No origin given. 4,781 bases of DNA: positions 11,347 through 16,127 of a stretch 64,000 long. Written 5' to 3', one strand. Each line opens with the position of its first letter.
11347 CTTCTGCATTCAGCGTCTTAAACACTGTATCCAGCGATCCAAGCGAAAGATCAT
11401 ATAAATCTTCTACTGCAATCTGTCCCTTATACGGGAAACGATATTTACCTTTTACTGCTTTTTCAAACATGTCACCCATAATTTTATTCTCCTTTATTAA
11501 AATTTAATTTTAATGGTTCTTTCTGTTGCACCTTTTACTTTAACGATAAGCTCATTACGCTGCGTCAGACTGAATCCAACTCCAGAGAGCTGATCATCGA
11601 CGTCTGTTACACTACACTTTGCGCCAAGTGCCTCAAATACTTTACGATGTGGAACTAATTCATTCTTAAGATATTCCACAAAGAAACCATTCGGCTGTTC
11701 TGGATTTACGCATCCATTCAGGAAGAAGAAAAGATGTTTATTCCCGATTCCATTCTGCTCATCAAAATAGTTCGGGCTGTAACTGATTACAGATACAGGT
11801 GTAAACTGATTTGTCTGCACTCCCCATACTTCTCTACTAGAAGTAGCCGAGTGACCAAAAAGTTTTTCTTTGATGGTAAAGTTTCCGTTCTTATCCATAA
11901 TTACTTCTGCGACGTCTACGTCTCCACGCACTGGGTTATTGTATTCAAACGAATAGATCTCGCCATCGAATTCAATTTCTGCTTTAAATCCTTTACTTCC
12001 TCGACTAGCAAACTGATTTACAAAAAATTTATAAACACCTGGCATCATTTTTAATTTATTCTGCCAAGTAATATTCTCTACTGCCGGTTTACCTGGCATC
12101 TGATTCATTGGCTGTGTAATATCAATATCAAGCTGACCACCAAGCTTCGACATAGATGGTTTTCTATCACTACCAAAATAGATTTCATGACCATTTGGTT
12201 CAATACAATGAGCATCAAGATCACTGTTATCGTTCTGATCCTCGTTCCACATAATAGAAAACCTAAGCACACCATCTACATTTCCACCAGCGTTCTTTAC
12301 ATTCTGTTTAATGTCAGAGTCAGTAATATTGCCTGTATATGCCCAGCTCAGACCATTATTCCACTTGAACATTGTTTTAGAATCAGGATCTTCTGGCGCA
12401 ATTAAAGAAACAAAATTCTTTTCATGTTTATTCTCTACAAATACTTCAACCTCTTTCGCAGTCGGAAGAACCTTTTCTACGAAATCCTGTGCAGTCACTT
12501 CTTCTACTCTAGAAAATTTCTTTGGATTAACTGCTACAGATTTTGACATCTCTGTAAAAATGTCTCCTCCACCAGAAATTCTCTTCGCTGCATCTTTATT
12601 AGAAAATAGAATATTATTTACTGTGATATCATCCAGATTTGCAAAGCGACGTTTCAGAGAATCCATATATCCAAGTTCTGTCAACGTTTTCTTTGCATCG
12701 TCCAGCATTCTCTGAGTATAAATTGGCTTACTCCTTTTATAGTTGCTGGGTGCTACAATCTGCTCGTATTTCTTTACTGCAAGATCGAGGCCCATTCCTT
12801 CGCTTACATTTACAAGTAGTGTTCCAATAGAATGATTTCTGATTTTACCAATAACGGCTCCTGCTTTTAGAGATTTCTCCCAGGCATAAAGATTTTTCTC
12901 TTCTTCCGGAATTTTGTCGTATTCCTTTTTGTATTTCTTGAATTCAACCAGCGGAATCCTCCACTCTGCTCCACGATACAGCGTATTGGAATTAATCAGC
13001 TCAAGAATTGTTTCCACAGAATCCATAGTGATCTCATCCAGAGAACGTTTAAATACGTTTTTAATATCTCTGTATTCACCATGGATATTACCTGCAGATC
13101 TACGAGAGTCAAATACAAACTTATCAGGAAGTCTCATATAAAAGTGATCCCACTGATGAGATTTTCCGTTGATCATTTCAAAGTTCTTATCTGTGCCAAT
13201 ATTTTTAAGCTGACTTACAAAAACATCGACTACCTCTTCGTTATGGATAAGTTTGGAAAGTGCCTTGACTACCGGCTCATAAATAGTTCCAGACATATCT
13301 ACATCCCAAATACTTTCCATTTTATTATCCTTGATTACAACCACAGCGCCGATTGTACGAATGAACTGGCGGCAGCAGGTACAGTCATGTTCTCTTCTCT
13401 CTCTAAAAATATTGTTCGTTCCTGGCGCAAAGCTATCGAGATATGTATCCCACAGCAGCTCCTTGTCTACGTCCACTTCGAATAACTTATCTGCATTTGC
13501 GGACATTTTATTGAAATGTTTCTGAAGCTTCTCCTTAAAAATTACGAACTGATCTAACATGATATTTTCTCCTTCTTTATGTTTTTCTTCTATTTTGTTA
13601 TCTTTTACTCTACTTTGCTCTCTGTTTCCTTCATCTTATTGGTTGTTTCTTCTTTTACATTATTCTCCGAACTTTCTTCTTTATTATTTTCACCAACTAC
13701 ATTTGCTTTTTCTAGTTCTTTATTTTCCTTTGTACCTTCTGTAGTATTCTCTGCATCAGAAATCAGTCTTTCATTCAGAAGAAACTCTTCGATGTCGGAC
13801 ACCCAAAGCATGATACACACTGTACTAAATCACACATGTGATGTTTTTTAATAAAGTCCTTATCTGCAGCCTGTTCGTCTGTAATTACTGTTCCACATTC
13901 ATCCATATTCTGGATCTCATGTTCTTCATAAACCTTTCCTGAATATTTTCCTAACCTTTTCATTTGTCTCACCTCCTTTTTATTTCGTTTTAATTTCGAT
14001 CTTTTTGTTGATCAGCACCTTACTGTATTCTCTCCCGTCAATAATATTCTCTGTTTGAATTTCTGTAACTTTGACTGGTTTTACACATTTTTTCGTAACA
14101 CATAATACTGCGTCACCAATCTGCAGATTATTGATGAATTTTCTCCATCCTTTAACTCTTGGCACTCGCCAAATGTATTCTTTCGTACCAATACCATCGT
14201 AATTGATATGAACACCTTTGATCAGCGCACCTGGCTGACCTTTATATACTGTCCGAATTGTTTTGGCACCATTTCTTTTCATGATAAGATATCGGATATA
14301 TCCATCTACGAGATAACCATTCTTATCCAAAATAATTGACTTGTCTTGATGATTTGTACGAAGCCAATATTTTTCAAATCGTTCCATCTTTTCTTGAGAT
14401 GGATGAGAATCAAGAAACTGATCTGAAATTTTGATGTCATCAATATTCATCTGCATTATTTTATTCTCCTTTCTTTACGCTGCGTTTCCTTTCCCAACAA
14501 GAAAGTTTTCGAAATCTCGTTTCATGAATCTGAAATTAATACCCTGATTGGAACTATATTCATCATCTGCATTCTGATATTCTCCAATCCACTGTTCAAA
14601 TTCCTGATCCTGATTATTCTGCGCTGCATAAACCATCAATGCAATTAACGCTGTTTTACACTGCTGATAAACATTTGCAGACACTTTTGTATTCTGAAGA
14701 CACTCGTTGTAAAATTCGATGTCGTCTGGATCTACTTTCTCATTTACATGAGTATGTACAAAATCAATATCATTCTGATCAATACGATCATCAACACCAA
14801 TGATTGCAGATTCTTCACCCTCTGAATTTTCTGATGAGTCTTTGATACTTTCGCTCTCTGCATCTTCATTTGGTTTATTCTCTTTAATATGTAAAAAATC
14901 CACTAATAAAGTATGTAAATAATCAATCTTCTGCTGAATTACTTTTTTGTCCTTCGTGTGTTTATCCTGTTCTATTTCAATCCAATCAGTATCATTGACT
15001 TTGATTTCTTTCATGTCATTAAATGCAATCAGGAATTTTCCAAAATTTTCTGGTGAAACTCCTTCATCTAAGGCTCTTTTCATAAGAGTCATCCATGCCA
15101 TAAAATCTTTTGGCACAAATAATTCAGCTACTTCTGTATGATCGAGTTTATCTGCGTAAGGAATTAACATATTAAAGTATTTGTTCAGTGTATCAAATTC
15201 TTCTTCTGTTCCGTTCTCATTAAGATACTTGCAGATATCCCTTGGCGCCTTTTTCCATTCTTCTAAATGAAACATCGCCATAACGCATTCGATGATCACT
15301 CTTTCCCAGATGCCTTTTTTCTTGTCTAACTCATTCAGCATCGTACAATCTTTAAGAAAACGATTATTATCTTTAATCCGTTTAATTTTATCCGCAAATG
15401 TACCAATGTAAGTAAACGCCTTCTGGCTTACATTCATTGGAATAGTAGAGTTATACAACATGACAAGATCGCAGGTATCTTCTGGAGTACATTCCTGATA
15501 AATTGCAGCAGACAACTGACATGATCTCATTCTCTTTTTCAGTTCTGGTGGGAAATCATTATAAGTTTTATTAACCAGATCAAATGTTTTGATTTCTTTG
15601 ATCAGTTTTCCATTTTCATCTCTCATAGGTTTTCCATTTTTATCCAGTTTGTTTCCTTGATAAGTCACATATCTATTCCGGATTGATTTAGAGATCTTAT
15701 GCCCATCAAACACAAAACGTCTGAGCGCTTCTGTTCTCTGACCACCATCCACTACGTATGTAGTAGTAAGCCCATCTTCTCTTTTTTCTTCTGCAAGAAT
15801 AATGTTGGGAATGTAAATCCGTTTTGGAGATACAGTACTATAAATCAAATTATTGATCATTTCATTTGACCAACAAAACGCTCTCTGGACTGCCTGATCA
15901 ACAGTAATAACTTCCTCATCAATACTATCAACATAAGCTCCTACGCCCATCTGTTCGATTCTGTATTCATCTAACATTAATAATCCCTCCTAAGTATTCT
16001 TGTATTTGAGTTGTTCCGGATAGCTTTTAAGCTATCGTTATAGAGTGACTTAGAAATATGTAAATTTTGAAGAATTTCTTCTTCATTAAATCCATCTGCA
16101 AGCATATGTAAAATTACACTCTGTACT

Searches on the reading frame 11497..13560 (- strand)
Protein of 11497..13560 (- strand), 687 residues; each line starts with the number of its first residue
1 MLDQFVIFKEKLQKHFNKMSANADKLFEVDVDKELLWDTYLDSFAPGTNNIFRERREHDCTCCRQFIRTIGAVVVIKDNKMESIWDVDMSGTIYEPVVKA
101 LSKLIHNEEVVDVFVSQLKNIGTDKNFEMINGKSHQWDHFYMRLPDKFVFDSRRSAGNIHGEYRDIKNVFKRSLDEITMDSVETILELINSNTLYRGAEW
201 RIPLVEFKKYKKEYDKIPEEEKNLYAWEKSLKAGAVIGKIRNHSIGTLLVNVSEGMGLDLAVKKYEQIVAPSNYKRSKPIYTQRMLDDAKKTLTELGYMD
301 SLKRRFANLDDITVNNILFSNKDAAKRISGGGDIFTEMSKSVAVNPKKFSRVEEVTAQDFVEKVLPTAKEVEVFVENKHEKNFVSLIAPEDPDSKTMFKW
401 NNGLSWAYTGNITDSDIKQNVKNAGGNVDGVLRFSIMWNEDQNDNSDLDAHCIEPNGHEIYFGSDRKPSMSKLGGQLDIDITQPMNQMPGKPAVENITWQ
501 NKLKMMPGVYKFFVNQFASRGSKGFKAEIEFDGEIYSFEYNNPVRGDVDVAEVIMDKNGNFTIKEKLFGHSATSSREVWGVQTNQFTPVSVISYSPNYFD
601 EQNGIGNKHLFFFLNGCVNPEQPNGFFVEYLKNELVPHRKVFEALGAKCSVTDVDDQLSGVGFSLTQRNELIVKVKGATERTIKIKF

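Call 65: search_protein_families(library=phrogs, proteins=[window:11497-13560:-], max_evalue=0.00001)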
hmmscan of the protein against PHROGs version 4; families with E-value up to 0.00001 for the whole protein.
window:11497-13560:- (687 aa): 4 families
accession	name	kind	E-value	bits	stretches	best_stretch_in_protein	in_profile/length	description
phrog_1735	-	unknown function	3.2e-261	870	1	4-687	3-673/673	-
phrog_23228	-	unknown function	8.2e-139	464.3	1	207-687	4-472/472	-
phrog_25920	-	unknown function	8e-34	118.4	1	15-173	14-170/173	-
phrog_21434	-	unknown function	5.7e-30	104.6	1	4-91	3-89/93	-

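Call 80: search_dna_similar(query=window:11497-13560:-, collection=phages, mode=protein, max_rows=12)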
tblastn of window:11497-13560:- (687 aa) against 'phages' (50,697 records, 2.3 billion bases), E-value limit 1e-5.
Records with a match: 555; places in all: 557; records where one place covers at least 80% of the query: 459.
Best place of each record, by identity: 60-80% 1; <60% 554.
By first word of the organism name: Salmonella 159; Klebsiella 81; Bacillus 32; Escherichia 30; Serratia 29; Caulobacter 28; Xanthomonas 23; Pseudomonas 22; Dickeya 21; Vibrio 20; and 31 more.
By host as written in the record: - 56; Klebsiella pneumoniae 42; Salmonella enterica 26; Salmonella enterica subsp. enterica serovar Enteritidis PT1 21; Bacillus cereus 15; Salmonella enterica subsp. enterica serovar Typhimurium 14; Escherichia coli O157:H7 11; Dickeya solani 11; and 170 more.
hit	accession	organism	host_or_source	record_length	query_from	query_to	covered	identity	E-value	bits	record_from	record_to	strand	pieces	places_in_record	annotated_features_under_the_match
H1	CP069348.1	Clostridioides phage pCD1602_4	water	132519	4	687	100%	60.2%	0e+0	843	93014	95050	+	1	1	record has no annotation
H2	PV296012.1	Bacillus phage 0524phi7-1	Bacillus thuringiensis BtSerwer7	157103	4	687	100%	58.0%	0e+0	808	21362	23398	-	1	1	putative membrane protein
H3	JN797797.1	Bacillus phage BCP78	Bacillus cereus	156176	4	687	100%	57.8%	0e+0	830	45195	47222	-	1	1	hypothetical protein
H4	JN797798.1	Bacillus phage BCU4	Bacillus cereus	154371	4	687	100%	57.8%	0e+0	830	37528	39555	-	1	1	hypothetical protein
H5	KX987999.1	Bacillus phage BCP12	Bacillus cereus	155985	4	687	100%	57.8%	0e+0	830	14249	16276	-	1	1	hypothetical protein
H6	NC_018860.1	Bacillus phage BCP78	Bacillus cereus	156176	4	687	100%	57.8%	0e+0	830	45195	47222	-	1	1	hypothetical protein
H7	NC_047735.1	Bacillus phage BCU4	Bacillus cereus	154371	4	687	100%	57.8%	0e+0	830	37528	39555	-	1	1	hypothetical protein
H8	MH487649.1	Bacillus phage BC01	Bacillus cereus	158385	4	687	100%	57.8%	0e+0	829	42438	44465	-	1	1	hypothetical protein (x2)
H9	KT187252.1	Bacillus phage PBC6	Bacillus cereus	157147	4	687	100%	57.8%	0e+0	828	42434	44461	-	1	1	hypothetical protein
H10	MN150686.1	Bacillus phage BC-T25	Bacillus sp.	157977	4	687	100%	57.6%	0e+0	808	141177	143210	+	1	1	hypothetical protein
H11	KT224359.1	Bacillus phage TsarBomba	Bacillus thuringiensis subsp. kurstaki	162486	4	687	100%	57.4%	0e+0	823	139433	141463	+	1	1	hypothetical protein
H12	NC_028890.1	Bacillus phage TsarBomba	Bacillus thuringiensis subsp. kurstaki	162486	4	687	100%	57.4%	0e+0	823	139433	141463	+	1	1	hypothetical protein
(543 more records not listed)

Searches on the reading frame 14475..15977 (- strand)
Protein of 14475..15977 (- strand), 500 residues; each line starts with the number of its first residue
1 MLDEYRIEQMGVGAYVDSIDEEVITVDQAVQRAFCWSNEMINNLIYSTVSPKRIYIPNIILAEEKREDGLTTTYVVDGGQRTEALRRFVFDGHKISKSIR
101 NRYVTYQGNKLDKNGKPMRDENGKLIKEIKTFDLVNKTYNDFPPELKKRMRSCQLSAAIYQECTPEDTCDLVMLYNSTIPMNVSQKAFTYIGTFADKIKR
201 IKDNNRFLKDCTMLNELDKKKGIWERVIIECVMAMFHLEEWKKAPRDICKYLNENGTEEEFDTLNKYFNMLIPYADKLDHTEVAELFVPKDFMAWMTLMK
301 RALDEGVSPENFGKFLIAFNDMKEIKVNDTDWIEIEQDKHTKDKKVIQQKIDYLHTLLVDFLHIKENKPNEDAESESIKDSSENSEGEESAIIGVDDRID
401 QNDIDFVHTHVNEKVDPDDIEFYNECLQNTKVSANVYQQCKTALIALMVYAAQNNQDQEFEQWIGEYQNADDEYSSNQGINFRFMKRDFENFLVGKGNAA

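Call 65: search_protein_families(library=phrogs, proteins=[window:14475-15977:-], max_evalue=0.00001)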
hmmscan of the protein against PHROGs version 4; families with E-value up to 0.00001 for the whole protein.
window:14475-15977:- (500 aa): 1 family
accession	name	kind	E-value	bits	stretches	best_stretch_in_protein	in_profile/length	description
phrog_2598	-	unknown function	1.3e-11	45.2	1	5-358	27-349/352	-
